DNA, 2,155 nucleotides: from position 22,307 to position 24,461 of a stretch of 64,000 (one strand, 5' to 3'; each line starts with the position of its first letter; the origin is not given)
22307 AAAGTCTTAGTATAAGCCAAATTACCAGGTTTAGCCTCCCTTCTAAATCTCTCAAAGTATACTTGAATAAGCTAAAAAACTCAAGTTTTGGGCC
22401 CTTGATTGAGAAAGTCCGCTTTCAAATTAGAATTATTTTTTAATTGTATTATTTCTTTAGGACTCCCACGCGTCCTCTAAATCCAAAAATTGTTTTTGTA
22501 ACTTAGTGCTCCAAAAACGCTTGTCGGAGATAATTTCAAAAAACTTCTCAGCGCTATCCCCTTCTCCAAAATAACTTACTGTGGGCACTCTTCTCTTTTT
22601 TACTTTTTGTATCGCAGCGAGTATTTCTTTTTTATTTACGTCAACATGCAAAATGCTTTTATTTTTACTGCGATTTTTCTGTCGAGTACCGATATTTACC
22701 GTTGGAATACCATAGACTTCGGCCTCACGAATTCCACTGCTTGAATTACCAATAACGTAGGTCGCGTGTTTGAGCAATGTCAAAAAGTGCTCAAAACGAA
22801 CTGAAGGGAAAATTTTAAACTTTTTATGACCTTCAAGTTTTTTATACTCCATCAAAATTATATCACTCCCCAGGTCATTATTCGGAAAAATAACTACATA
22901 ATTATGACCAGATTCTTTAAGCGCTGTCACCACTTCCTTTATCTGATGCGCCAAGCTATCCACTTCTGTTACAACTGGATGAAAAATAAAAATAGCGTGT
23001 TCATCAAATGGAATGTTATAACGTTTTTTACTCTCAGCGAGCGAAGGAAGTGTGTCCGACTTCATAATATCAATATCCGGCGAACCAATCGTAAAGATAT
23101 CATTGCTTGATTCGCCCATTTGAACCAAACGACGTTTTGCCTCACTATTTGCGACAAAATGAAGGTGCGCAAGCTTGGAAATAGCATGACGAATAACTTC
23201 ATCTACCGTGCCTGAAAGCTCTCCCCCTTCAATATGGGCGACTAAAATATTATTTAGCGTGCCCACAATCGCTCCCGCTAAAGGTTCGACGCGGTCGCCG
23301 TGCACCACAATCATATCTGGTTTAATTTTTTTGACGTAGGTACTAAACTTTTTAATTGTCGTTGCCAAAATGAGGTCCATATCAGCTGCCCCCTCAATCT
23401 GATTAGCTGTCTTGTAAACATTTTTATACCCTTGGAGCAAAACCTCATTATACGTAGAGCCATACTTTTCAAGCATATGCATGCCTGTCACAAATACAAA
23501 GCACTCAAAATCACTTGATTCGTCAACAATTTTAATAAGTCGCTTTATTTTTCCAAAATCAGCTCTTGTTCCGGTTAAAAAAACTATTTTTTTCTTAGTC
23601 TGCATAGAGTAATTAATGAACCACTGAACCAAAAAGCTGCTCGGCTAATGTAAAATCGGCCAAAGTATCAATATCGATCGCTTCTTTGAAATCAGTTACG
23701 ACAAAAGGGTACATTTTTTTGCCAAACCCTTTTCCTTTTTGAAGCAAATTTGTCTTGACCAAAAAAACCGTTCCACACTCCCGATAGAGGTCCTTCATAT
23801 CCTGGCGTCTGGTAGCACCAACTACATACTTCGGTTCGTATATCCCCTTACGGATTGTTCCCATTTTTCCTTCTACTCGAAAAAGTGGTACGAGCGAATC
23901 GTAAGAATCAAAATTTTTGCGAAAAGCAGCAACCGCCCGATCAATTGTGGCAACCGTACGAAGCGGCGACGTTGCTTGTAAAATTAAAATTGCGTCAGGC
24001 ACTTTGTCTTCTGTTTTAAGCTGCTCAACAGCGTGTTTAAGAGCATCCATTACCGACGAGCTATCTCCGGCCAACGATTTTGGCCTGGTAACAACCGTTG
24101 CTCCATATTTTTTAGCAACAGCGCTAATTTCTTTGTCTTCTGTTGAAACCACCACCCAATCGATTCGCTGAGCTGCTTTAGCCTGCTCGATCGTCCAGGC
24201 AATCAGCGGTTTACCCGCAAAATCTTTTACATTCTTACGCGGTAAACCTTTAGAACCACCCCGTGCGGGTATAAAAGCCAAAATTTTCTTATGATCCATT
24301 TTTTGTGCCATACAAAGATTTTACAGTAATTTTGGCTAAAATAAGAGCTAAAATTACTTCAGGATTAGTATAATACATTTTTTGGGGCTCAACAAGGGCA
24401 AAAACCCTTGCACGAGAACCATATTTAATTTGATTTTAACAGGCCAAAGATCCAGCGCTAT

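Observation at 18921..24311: KpsC/KpsS-like capsule protein with MsbA-like ABC exporter adjacent to CMP-nonulosonate synthesis; a candidate nonulosonate/Kdo-type transferase and ABC-dependent export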

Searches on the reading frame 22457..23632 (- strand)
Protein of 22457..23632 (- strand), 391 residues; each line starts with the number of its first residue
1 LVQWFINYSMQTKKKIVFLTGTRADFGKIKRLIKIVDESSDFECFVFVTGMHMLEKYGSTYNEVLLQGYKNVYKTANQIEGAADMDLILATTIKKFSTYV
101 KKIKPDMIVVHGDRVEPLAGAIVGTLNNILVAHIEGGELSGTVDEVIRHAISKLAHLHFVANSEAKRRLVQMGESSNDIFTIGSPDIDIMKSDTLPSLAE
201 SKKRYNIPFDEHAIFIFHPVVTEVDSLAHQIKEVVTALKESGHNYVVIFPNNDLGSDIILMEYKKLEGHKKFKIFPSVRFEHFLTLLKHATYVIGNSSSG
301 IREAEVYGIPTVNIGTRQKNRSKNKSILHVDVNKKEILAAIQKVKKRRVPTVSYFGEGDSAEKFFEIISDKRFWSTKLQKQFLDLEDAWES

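Call 3: search_protein_families(library=pfam, proteins=[window:22457-23632:-], max_evalue=0.01)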
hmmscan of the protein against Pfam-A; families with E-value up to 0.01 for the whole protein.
window:22457-23632:- (391 aa): 1 family
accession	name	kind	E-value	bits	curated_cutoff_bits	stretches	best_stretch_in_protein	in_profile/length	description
PF02350.25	Epimerase_2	-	1.4e-78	264.6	30.6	1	36-368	3-346/347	UDP-N-acetylglucosamine 2-epimerase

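Call 4: search_protein_families(library=ncbifam, proteins=[window:22457-23632:-], max_evalue=0.01)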
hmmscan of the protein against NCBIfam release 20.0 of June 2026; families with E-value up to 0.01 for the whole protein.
window:22457-23632:- (391 aa): 2 families
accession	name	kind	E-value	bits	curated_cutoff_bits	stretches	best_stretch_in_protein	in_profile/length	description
TIGR03568.1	NeuC_NnaA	equivalog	3.4e-125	417.7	235.9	1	14-368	1-365/365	UDP-N-acetylglucosamine 2-epimerase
TIGR00236.1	wecB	equivalog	2.5e-23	82.8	210.15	1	15-369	2-363/366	non-hydrolyzing UDP-N-acetylglucosamine 2-epimerase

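Call 54: search_solved_structures(query=window:22457-23605:-, max_evalue=1e-10)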
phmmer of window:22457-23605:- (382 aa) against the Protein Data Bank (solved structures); distinct sequences matched with E-value up to 1e-10: 7.
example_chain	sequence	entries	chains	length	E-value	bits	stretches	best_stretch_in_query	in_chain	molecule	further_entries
4zht_A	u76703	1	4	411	1.8e-56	195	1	4-372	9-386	Bifunctional UDP-N-acetylglucosamine 2-epimerase/N-acetylmannosamine kinase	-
5zlr_A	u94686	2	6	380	2.5e-56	194.6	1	5-364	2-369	GDP/UDP-N,N'-diacetylbacillosamine 2-epimerase (Hydrolyzing)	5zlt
5xvs_A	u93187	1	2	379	2.7e-56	194.5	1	5-364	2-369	GDP/UDP-N,N'-diacetylbacillosamine 2-epimerase (Hydrolyzing)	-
4neq_A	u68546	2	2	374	3.7e-17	65.7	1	6-361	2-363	UDP-N-acetylglucosamine 2-epimerase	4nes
5enz_A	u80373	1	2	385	2.4e-15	59.8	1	5-304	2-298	UDP-GlcNAc 2-epimerase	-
4fkz_A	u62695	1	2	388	1.6e-11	47.2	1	4-183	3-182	UDP-N-acetylglucosamine 2-epimerase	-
1o6c_A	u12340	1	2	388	1.6e-11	47.2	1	4-183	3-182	UDP-N-acetylglucosamine 2-epimerase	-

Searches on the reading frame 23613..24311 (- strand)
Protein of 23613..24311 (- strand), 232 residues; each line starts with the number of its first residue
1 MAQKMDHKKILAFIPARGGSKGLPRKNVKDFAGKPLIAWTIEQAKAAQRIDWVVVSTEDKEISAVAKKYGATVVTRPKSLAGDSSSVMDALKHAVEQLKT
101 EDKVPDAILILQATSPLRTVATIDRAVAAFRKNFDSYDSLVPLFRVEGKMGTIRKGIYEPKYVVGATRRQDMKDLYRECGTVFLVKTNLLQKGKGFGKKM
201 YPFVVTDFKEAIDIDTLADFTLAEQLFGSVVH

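Call 3: search_protein_families(library=pfam, proteins=[window:23613-24311:-], max_evalue=0.01)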
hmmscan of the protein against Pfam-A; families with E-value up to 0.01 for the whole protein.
window:23613-24311:- (232 aa): 3 families
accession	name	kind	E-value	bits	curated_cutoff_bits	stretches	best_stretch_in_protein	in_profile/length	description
PF02348.25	CTP_transf_3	-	2.8e-28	99.6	22.6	1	12-226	2-205/217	Cytidylyltransferase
PF12804.13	NTP_transf_3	-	9.4e-09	36.1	27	1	26-133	16-114/160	MobA-like NTP transferase domain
PF01128.25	IspD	-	2.7e-06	27.7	27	1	13-134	4-121/221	2-C-methyl-D-erythritol 4-phosphate cytidylyltransferase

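Call 4: search_protein_families(library=ncbifam, proteins=[window:23613-24311:-], max_evalue=0.01)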
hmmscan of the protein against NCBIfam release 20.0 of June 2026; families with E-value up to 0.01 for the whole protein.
window:23613-24311:- (232 aa): 17 families
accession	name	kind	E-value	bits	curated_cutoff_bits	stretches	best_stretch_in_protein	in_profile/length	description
TIGR03584.1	PseF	equivalog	3.4e-43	147.8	205.7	1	11-227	1-220/222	pseudaminic acid cytidylyltransferase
NF003952.0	PRK05450.1-5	subfamily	4.6e-20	71.8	193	1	9-133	2-119/250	3-deoxy-manno-octulosonate cytidylyltransferase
NF009905.0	PRK13368.1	subfamily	1.7e-16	60.3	255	1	9-135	2-119/243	3-deoxy-manno-octulosonate cytidylyltransferase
NF003950.0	PRK05450.1-3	subfamily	5.2e-16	58.7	234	1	10-145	3-131/248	3-deoxy-manno-octulosonate cytidylyltransferase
NF003948.0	PRK05450.1-1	equivalog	1.7e-13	50.3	281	1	6-131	2-121/248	3-deoxy-manno-octulosonate cytidylyltransferase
TIGR00466.1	kdsB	equivalog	8.3e-10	38.5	155.2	1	12-128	5-113/241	3-deoxy-manno-octulosonate cytidylyltransferase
TIGR00453.1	ispD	equivalog_domain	7.8e-07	28.7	181.3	1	13-133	3-120/219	2-C-methyl-D-erythritol 4-phosphate cytidylyltransferase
TIGR03310.1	matur_MocA_YgfJ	equivalog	1.2e-05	25.3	186.45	1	26-135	17-120/188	molybdenum cofactor cytidylyltransferase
NF010933.0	PRK14353.1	equivalog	0.00013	20.7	505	1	25-132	24-126/453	bifunctional UDP-N-acetylglucosamine diphosphorylase/glucosamine-1-phosphate N-acetyltransferase GlmU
NF010938.0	PRK14358.1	equivalog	0.00016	20.4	500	1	26-133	27-127/481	bifunctional N-acetylglucosamine-1-phosphate uridyltransferase/glucosamine-1-phosphate acetyltransferase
TIGR03552.1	F420_cofC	equivalog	0.00022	20.9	105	1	38-132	34-119/196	2-phospho-L-lactate guanylyltransferase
TIGR01173.1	glmU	equivalog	0.00023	20.1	366.85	1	26-131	20-118/452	bifunctional UDP-N-acetylglucosamine diphosphorylase/glucosamine-1-phosphate N-acetyltransferase GlmU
NF006899.0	PRK09382.1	equivalog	0.00083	18.6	417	1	26-146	26-137/387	bifunctional 2-C-methyl-D-erythritol 4-phosphate cytidylyltransferase/2-C-methyl-D-erythritol 2,4-cyclodiphosphate synthase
NF001183.0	PRK00155.1-3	subfamily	0.0019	17.5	166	1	14-141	11-139/237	D-ribitol-5-phosphate cytidylyltransferase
NF045665.1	NTPtran_DVU1551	equivalog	0.0024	17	315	1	26-145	18-129/359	DVU_1551 family NTP transferase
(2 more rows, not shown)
